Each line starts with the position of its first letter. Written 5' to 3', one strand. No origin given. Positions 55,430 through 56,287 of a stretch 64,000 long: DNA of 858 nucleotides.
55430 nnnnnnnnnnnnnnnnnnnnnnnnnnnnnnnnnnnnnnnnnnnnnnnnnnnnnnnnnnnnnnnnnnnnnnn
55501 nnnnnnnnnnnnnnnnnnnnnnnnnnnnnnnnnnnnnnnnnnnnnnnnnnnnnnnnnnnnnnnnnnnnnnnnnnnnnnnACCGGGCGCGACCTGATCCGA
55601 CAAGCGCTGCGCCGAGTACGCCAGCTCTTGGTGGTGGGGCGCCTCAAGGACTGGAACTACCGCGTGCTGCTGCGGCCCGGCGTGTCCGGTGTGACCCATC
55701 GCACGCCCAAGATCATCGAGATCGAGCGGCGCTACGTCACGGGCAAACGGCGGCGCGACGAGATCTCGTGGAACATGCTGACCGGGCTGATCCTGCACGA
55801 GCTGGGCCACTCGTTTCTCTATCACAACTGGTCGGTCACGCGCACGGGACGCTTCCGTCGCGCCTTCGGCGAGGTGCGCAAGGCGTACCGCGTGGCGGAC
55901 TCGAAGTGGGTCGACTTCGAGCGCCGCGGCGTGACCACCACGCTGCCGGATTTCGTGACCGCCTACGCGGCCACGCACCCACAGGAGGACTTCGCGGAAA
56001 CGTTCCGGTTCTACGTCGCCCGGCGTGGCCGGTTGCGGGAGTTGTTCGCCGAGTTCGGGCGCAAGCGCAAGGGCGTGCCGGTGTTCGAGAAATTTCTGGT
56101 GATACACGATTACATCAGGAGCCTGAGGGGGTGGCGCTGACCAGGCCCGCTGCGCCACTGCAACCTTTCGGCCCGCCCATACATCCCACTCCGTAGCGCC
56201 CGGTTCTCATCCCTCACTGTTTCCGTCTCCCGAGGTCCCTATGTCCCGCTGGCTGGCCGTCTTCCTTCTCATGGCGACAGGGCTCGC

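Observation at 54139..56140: Translationally coupled ATP-grasp ligase and a four-zinc-ribbon HExxH protein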

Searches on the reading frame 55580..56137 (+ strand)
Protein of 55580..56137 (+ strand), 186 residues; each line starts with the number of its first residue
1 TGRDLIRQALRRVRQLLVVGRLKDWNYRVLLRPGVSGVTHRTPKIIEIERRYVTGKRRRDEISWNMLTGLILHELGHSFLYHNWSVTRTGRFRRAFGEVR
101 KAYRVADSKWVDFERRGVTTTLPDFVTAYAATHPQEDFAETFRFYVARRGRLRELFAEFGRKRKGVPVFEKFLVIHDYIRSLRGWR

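Call 39: find_homologous_proteins(query=A2, max_evalue=0.001)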
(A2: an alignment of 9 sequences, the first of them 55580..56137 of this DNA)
Query A2 (9 sequences) (186 aa, profile of the alignment): 7992 proteins with E <= 0.001 among 8000 candidates; the best 120 are listed.
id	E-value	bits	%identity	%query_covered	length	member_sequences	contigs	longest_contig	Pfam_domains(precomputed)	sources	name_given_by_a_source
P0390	7.4e-105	369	37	53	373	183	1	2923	PF15887.12,PF10005.15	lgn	-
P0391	3.7e-86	307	32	53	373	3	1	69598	PF15887.12,PF10005.15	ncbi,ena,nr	ncbi:MAG: putative zinc-binding metallopeptidase [Sphingomonadaceae bacterium]|nr:putative zinc-bind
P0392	2.2e-84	301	35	51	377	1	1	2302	PF15887.12,PF10005.15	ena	-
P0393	4.3e-83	297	-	-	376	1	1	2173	PF15887.12,PF10005.15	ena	-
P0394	1.3e-77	279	34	46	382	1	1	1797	PF15887.12,PF10005.15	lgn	-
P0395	1.1e-76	276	-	-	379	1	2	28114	PF15887.12,PF10005.15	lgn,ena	-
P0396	2.7e-75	272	-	-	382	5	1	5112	PF15887.12,PF10005.15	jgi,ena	-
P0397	1.6e-74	269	32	63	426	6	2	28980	PF15887.12,PF10005.15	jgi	-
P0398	4.5e-74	268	36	54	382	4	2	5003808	PF15887.12,PF10005.15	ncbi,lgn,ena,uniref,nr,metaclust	ncbi:hypothetical protein AWL63_05315 [Sphingomonas panacis]|uniref:Zinc-ribbon domain-containing pr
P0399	4.9e-74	268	33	70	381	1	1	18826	PF15887.12,PF10005.15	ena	-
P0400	1.8e-73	266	37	61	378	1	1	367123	PF15887.12,PF10005.15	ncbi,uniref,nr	ncbi:zinc-binding metallopeptidase family protein [Sphingomonas quercus]|uniref:Zinc-binding peptida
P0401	2.5e-73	265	31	59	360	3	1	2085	PF15887.12,PF10005.15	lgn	-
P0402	3.2e-73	265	33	43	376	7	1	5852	PF15887.12,PF10005.15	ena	-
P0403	4.7e-73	264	-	-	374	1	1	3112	PF15887.12,PF10005.15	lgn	-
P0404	5.1e-73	264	-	-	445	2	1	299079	PF15887.12,PF10005.15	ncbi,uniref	ncbi:hypothetical protein ABIC94_003082 [Variovorax paradoxus]|uniref:zinc-binding metallopeptidase 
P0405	5.9e-73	264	39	40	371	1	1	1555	PF15887.12,PF10005.15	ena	-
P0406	6.1e-73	264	-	-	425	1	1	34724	PF15887.12,PF10005.15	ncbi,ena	-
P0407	6.2e-73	264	-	-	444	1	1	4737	PF15887.12,PF10005.15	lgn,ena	-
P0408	9.2e-73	263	29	88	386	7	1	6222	PF15887.12,PF10005.15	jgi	-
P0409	1.2e-72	263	38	43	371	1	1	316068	PF15887.12,PF10005.15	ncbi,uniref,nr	ncbi:hypothetical protein FHG66_03060 [Rubellimicrobium rubrum]|uniref:Zinc-ribbon domain-containing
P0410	2.2e-72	262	34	65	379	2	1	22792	PF15887.12,PF10005.15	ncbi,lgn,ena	-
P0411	2.3e-72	262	-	-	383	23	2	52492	PF15887.12,PF10005.15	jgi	jgi:hypothetical protein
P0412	2.3e-72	262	32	57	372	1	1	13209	PF15887.12,PF10005.15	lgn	-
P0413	2.6e-72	262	-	-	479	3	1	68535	PF15887.12,PF10005.15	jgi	jgi:hypothetical protein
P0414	2.8e-72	262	31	56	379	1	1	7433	PF15887.12,PF10005.15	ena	-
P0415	2.8e-72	262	36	48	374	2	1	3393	PF15887.12,PF10005.15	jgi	jgi:hypothetical protein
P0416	3.0e-72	262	34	55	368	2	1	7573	PF15887.12,PF10005.15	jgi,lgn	jgi:hypothetical protein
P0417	3.1e-72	262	-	-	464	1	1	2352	PF15887.12,PF10005.15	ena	-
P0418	3.7e-72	261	34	61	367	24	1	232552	PF15887.12,PF10005.15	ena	-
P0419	4.2e-72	261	40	42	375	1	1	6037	PF15887.12,PF10005.15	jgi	jgi:hypothetical protein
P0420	5.6e-72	261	36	53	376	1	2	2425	PF15887.12,PF10005.15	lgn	-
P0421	6.4e-72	261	37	49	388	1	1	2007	PF15887.12,PF10005.15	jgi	jgi:hypothetical protein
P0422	7.4e-72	260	-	-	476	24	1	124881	PF15887.12,PF10005.15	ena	-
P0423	7.5e-72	260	35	53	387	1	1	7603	PF15887.12,PF10005.15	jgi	jgi:hypothetical protein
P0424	8.1e-72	260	34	61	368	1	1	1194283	PF15887.12,PF10005.15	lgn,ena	-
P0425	8.2e-72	260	-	-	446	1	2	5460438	PF15887.12,PF10005.15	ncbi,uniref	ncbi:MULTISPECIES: putative zinc-binding metallopeptidase [unclassified Variovorax]|uniref:zinc-bind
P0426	8.4e-72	260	34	43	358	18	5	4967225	PF15887.12,PF10005.15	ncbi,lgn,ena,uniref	ncbi:putative zinc-binding peptidase [Tistrella mobilis]|uniref:zinc-binding metallopeptidase family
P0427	9.0e-72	260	-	-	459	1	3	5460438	PF15887.12,PF10005.15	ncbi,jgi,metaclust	ncbi:putative zinc-binding metallopeptidase [Variovorax sp. V59]|metaclust:\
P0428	9.2e-72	260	-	-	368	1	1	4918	PF15887.12,PF10005.15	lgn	-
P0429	9.5e-72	260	38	30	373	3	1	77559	PF15887.12,PF10005.15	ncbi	ncbi:MAG: putative zinc-binding metallopeptidase [Sphingomonas fennica]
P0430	1.1e-71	260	39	39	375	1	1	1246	PF15887.12,PF10005.15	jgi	jgi:hypothetical protein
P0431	1.1e-71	260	37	40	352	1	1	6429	PF15887.12,PF10005.15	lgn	-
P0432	1.3e-71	260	-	-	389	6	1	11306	PF15887.12,PF10005.15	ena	-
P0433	1.5e-71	259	36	43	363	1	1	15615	PF15887.12,PF10005.15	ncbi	ncbi:MAG: putative zinc-binding metallopeptidase [Alphaproteobacteria bacterium]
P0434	1.6e-71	259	-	-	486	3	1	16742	PF15887.12,PF10005.15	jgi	jgi:hypothetical protein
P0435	1.8e-71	259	32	49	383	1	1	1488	PF15887.12,PF10005.15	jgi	jgi:hypothetical protein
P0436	1.8e-71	259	32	71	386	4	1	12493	PF15887.12,PF10005.15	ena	-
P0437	1.9e-71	259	37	48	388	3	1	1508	PF15887.12,PF10005.15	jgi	jgi:hypothetical protein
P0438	2.0e-71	259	39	39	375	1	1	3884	PF15887.12,PF10005.15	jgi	jgi:hypothetical protein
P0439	2.1e-71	259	37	53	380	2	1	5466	PF15887.12,PF10005.15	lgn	-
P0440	2.3e-71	259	-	-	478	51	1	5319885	PF15887.12,PF10005.15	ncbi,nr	ncbi:hypothetical protein QFZ47_002995 [Variovorax paradoxus]|nr:hypothetical protein [Variovorax pa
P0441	2.3e-71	259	-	-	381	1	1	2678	PF15887.12,PF10005.15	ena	-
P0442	2.9e-71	258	35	39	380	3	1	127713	PF15887.12,PF10005.15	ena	-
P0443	3.0e-71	258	-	-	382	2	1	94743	PF15887.12,PF10005.15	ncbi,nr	ncbi:zinc-binding metallopeptidase family protein [Sphingomonas immobilis]|nr:putative zinc-binding 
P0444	3.1e-71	258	-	-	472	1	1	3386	PF15887.12,PF10005.15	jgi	-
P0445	3.4e-71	258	33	65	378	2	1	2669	PF15887.12,PF10005.15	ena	-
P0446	3.5e-71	258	-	-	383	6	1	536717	PF15887.12,PF10005.15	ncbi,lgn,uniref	ncbi:hypothetical protein FHS96_002667 [Sphingomonas zeicaulis]|uniref:zinc-binding metallopeptidase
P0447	3.6e-71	258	38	55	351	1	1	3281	PF15887.12,PF10005.15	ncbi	-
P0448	4.0e-71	258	-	-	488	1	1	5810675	PF15887.12,PF10005.15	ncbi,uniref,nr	ncbi:zinc-binding metallopeptidase family protein [Variovorax paradoxus]|uniref:zinc-binding metallo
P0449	4.1e-71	258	-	-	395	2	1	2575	PF15887.12,PF10005.15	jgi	jgi:hypothetical protein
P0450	4.6e-71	258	34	49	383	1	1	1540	PF15887.12,PF10005.15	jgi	jgi:hypothetical protein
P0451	4.6e-71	258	34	49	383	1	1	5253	PF15887.12,PF10005.15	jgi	jgi:hypothetical protein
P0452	4.7e-71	258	39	42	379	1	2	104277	PF15887.12,PF10005.15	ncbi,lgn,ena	-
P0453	4.7e-71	258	35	53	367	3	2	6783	PF15887.12,PF10005.15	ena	-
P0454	4.9e-71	258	-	-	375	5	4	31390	PF15887.12,PF10005.15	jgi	jgi:hypothetical protein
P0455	5.0e-71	258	37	51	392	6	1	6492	PF15887.12,PF10005.15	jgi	jgi:hypothetical protein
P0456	5.4e-71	258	-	-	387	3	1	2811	PF15887.12,PF10005.15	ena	-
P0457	5.8e-71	257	34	48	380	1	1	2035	PF15887.12,PF10005.15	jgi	jgi:hypothetical protein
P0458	5.9e-71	257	35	43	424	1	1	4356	PF15887.12,PF10005.15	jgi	jgi:hypothetical protein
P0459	6.3e-71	257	34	60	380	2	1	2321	PF15887.12,PF10005.15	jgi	jgi:hypothetical protein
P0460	6.5e-71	257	32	49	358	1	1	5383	PF15887.12,PF10005.15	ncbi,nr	ncbi:MAG TPA: putative zinc-binding metallopeptidase [Beijerinckiaceae bacterium]|nr:putative zinc-b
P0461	6.8e-71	257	36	49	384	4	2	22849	PF15887.12,PF10005.15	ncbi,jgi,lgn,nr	ncbi:MAG TPA: putative zinc-binding peptidase [Microvirga sp.]|jgi:hypothetical protein|nr:putative 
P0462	6.9e-71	257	36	43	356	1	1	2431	PF15887.12,PF10005.15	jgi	jgi:hypothetical protein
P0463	7.0e-71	257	35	42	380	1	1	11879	PF15887.12,PF10005.15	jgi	jgi:hypothetical protein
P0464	7.2e-71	257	37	43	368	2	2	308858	PF15887.12,PF10005.15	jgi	jgi:hypothetical protein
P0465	7.6e-71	257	35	49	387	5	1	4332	PF15887.12,PF10005.15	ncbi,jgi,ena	jgi:hypothetical protein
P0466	7.7e-71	257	-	-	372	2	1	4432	PF15887.12,PF10005.15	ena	-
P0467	7.7e-71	257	38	48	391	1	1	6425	PF15887.12,PF15890.12,PF10005.15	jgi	jgi:hypothetical protein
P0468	7.8e-71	257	-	-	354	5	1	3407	PF15887.12,PF10005.15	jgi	jgi:hypothetical protein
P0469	8.7e-71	257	35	53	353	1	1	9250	PF15887.12,PF10005.15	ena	-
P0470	9.7e-71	257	34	43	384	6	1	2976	PF15887.12,PF10005.15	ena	-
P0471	1.0e-70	257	38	48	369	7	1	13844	PF15887.12,PF10005.15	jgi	jgi:hypothetical protein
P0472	1.0e-70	257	33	49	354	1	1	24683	PF15887.12,PF10005.15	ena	-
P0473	1.0e-70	257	32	49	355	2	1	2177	PF15887.12,PF10005.15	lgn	-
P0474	1.0e-70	257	36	49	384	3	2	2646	PF15887.12,PF10005.15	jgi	jgi:hypothetical protein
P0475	1.1e-70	257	37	42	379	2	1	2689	PF15887.12,PF10005.15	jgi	-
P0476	1.1e-70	257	35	42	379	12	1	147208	PF15887.12,PF10005.15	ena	-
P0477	1.1e-70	256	-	-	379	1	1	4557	PF15887.12,PF10005.15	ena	-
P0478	1.2e-70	256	34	48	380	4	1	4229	PF15887.12,PF15890.12,PF10005.15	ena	-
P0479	1.2e-70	256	-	-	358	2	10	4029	PF15887.12,PF10005.15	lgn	-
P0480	1.3e-70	256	-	-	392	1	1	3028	PF15887.12,PF10005.15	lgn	-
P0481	1.3e-70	256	35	48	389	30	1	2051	PF15887.12,PF10005.15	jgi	jgi:hypothetical protein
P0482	1.4e-70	256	32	48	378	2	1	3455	PF15887.12,PF10005.15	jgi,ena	-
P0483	1.5e-70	256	38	43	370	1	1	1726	PF15887.12,PF10005.15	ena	-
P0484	1.6e-70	256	37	51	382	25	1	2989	PF15887.12,PF10005.15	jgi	jgi:hypothetical protein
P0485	1.7e-70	256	36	53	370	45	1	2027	PF15887.12,PF10005.15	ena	-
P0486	1.7e-70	256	34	48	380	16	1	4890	PF15887.12,PF10005.15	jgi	jgi:hypothetical protein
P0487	1.7e-70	256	31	43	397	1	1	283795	PF15887.12,PF10005.15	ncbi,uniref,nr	ncbi:putative zinc-binding peptidase [Luteolibacter flavescens]|uniref:Zinc-binding peptidase n=1 Ta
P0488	1.8e-70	256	-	-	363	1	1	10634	PF15887.12,PF10005.15,PF13248.12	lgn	-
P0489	1.9e-70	256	39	42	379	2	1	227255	PF15887.12,PF10005.15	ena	-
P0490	2.2e-70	256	-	-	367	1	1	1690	PF15887.12,PF10005.15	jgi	jgi:hypothetical protein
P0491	2.2e-70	256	34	49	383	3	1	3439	PF15887.12,PF10005.15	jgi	jgi:hypothetical protein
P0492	2.3e-70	255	31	48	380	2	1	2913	PF15887.12,PF15890.12,PF10005.15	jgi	jgi:hypothetical protein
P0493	2.3e-70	255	35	48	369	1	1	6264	PF15887.12,PF10005.15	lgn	-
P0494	2.3e-70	255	35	43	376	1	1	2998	PF15887.12,PF10005.15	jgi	jgi:hypothetical protein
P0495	2.4e-70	255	36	57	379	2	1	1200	PF15887.12,PF10005.15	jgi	-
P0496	2.4e-70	255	38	43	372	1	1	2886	PF15887.12,PF10005.15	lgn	-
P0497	2.4e-70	255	38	48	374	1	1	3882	PF15887.12,PF15890.12,PF10005.15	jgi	jgi:hypothetical protein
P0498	2.4e-70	255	33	43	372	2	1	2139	PF15887.12,PF10005.15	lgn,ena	-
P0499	2.8e-70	255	32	43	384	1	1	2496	PF15887.12,PF10005.15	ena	-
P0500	2.9e-70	255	33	60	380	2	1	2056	PF15887.12,PF10005.15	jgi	jgi:hypothetical protein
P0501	2.9e-70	255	34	48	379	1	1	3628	PF15887.12,PF10005.15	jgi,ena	-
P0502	2.9e-70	255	41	42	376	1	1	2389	PF15887.12,PF10005.15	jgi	jgi:hypothetical protein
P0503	2.9e-70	255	32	49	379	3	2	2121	PF15887.12,PF15890.12,PF10005.15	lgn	-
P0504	3.1e-70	255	35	43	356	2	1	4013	PF15887.12,PF10005.15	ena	-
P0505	3.4e-70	255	34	48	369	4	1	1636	PF15887.12,PF10005.15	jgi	jgi:hypothetical protein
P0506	3.6e-70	255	38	54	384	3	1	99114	PF15887.12,PF10005.15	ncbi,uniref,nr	ncbi:putative zinc-binding peptidase [Microvirga sp. HBU67558]|uniref:zinc-binding metallopeptidase 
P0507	3.8e-70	255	43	37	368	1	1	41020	PF15887.12,PF10005.15,PF13248.12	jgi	jgi:hypothetical protein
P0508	4.0e-70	255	35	39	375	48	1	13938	PF15887.12,PF10005.15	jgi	jgi:hypothetical protein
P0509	4.1e-70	255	34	49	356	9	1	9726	PF15887.12,PF10005.15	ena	-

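Call 47: find_encoding_contigs(protein=P0426, flank=6000, max_places=2)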
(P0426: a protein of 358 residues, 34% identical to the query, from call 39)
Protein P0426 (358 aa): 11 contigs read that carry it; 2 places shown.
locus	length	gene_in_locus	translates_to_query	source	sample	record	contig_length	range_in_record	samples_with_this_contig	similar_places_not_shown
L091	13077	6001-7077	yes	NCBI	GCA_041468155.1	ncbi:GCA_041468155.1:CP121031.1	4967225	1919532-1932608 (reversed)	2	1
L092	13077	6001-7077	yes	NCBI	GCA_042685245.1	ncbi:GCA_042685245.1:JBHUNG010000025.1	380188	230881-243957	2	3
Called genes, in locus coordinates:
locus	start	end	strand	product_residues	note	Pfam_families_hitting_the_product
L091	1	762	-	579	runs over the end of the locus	PF00916:Sulfate_transp, PF01740:STAS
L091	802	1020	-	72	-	PF11127:YgaP-like_TM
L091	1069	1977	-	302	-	PF00753:Lactamase_B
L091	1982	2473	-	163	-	PF20398:DUF6691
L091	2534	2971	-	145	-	PF04143:Sulf_transp (weak)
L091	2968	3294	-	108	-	PF01022:HTH_5, PF12840:HTH_20 (weak)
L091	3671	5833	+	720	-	PF04715:, PF00425:Chorismate_bind, PF00117:GATase, PF07722:Peptidase_C26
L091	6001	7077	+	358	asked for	PF10005:Zn_ribbon_DZR_6, PF15887:Peptidase_Mx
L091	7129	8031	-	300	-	PF00126:HTH_1, PF03466:LysR_substrate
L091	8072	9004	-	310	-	PF00989:PAS (weak), PF08448:PAS_4, PF13426:PAS_9 (weak), PF00990:GGDEF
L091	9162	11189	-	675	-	PF16177:ACAS_N, PF00501:AMP-binding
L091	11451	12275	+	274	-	PF04752:ChaC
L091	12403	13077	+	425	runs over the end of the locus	PF00512:HisKA, PF02518:HATPase_c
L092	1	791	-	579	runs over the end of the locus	PF00916:Sulfate_transp, PF01740:STAS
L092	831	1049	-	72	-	PF11127:YgaP-like_TM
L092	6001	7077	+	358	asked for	PF10005:Zn_ribbon_DZR_6, PF15887:Peptidase_Mx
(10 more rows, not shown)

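Call 48: find_encoding_contigs(protein=P0425, flank=6000, max_places=2)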
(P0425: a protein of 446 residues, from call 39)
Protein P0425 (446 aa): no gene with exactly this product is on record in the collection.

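Call 49: find_encoding_contigs(protein=P0487, flank=6000, max_places=2)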
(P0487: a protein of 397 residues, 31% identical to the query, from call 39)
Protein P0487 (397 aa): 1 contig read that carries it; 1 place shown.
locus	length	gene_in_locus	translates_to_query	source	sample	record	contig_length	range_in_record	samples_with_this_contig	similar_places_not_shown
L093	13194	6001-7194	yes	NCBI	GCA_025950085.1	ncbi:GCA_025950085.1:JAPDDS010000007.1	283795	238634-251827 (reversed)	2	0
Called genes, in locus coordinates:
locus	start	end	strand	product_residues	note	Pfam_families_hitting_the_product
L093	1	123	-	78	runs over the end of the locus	PF02416:TatA_B_E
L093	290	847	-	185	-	-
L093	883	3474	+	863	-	PF00270:DEAD, PF00271:Helicase_C, PF04408:WHD_HA2, PF21010:HA2_C (weak), PF08482:HrpB_C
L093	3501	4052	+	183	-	PF04298:Zn_peptidase_2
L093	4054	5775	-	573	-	PF00664:ABC_membrane, PF06472:ABC_membrane_2, PF05992:SbmA_BacA, PF00005:ABC_tran (faint)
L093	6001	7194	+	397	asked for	PF10005:Zn_ribbon_DZR_6, PF15887:Peptidase_Mx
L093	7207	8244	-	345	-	PF00356:LacI, PF00532:Peripla_BP_1, PF13377:Peripla_BP_3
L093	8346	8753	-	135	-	-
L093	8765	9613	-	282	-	PF09622:DUF2391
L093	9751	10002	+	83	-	-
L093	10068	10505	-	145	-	PF09537:DUF2383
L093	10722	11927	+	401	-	PF23500:DUF7133 (weak), PF22807:TrAA12, PF07995:GSDH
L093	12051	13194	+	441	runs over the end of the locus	PF21338:Top1B_N_bact, PF01028:Topoisom_I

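Call 58: predict_structure(alignment_id=A3)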
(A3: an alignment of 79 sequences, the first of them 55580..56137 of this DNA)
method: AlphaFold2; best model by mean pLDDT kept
length: 186 residues; sequences in the alignment: 79
mean_pLDDT: 84.6   pTM: 0.85
mean pLDDT of the five models: 84.6, 84.0, 83.4, 82.5, 78.4
residues with pLDDT >= 90: 98; 70-90: 57; 50-70: 30; < 50: 1
segments of 3 or more residues with pLDDT < 50: none
pLDDT, mean of each block of 10 residues (from residue 1): 81 92 82 68 75 65 86 92 92 93 64 70 91 94 97 96 94 96 76
secondary structure, 60 per line:
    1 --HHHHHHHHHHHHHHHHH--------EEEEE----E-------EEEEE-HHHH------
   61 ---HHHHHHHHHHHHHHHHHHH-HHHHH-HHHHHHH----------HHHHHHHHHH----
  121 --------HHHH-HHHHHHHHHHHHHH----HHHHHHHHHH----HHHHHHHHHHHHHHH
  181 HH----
elements in order: H3-19 E28-32 E45-49 H51-54 H64-82 H84-88 H90-96 H107-116 H129-132 H134-147 H152-161 H166-182
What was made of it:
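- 55580..56137 (+): Catalytic zincin-like domain (residues 151-336), pI 11.3, net charge +21. AF2 pLDDT 84.6 (call 58).
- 55985..56005 (+): EDFAETF motif. The invariant E290 is the likely third zinc ligand (gluzincin-type). It lies in helix 134-147 of the model (call 58).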

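Call 60: fold_search(model_id=the predicted structure, library=pdb)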
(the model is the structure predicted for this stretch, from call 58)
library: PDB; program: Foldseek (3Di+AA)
matches with E <= 10: 51; with E <= 0.001: 0
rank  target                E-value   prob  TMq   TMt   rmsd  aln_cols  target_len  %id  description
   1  4pku                  1.3e-01  0.98  0.39  0.17   6.2       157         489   19  Anthrax toxin lethal factor with bound small molecule inhibitor 15 (released 2014-11-12)
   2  4dv8                  1.3e-01  0.97  0.39  0.16   7.3       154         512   18  Anthrax Lethal Factor metalloproteinase in complex with the Hydroxamic acid based small molecule PT8421 (released 2012-03-14)
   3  4pkw                  1.6e-01  0.97  0.40  0.17   6.2       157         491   17  Anthrax toxin lethal factor with bound small molecule inhibitor GM6001 (released 2014-11-12)
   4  4jiu                  2.4e-01  0.84  0.31  0.50   8.2       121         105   14  Crystal structure of the metallopeptidase zymogen of Pyrococcus abyssi abylysin (released 2013-06-12)
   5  4pks                  2.8e-01  0.84  0.36  0.15   9.0       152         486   16  Anthrax toxin lethal factor with bound small molecule inhibitor 11 (released 2014-11-12)
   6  4pkr                  2.8e-01  0.80  0.42  0.18   7.5       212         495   16  Anthrax toxin lethal factor with bound small molecule inhibitor 10 (released 2014-11-12)
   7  4xm8                  3.3e-01  0.93  0.40  0.17   6.1       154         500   19  Anthrax toxin lethal factor with ligand-induced binding pocket (released 2015-11-11)
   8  5n12_B                3.7e-01  0.90  0.38  0.36   6.4       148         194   15  Crystal structure of TCE treated rPPEP-1 (released 2018-05-30)
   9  4wf6                  3.8e-01  0.90  0.40  0.16   6.2       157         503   17  Anthrax toxin lethal factor with bound small molecule inhibitor MK-31 (released 2015-09-09)
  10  4jix_A                4.2e-01  0.72  0.30  0.46   8.1       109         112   14  Crystal structure of the metallopeptidase zymogen of Methanocaldococcus jannaschii jannalysin (released 2013-06-12)
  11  4pkt                  5.5e-01  0.87  0.41  0.17   6.2       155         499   19  Anthrax toxin lethal factor with bound small molecule inhibitor 13 (released 2014-11-12)
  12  6r55_A                5.5e-01  0.82  0.37  0.36   6.4       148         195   15  Crystal structure of PPEP-1(E184K) (released 2019-06-12)
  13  6zxj_I                6.7e-01  0.33  0.37  0.12  11.1       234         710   12  Fully-loaded anthrax lethal toxin in its heptameric pre-pore state, in which the third lethal factor is masked out (PA (released 2020-09-02)
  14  6uzb_H                7.4e-01  0.11  0.19  0.06  17.4       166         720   12  Anthrax toxin protective antigen channels bound to edema factor (released 2020-03-04)
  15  1pww_B                8.6e-01  0.47  0.32  0.09   9.3       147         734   16  Crystal structure of Anthrax Lethal Factor active site mutant protein complexed with an optimised peptide substrate in (released 2004-01-27)
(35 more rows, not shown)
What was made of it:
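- On Peptidase_Mx (PF15887, clan Peptidase_MA): The model's top matches are all zincins (calls 58, 60).
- Closest known: M34 gluzincins. Same: They are the best structural matches of the modelled catalytic domain, and they share the HExxH + Glu zinc site (call 60).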
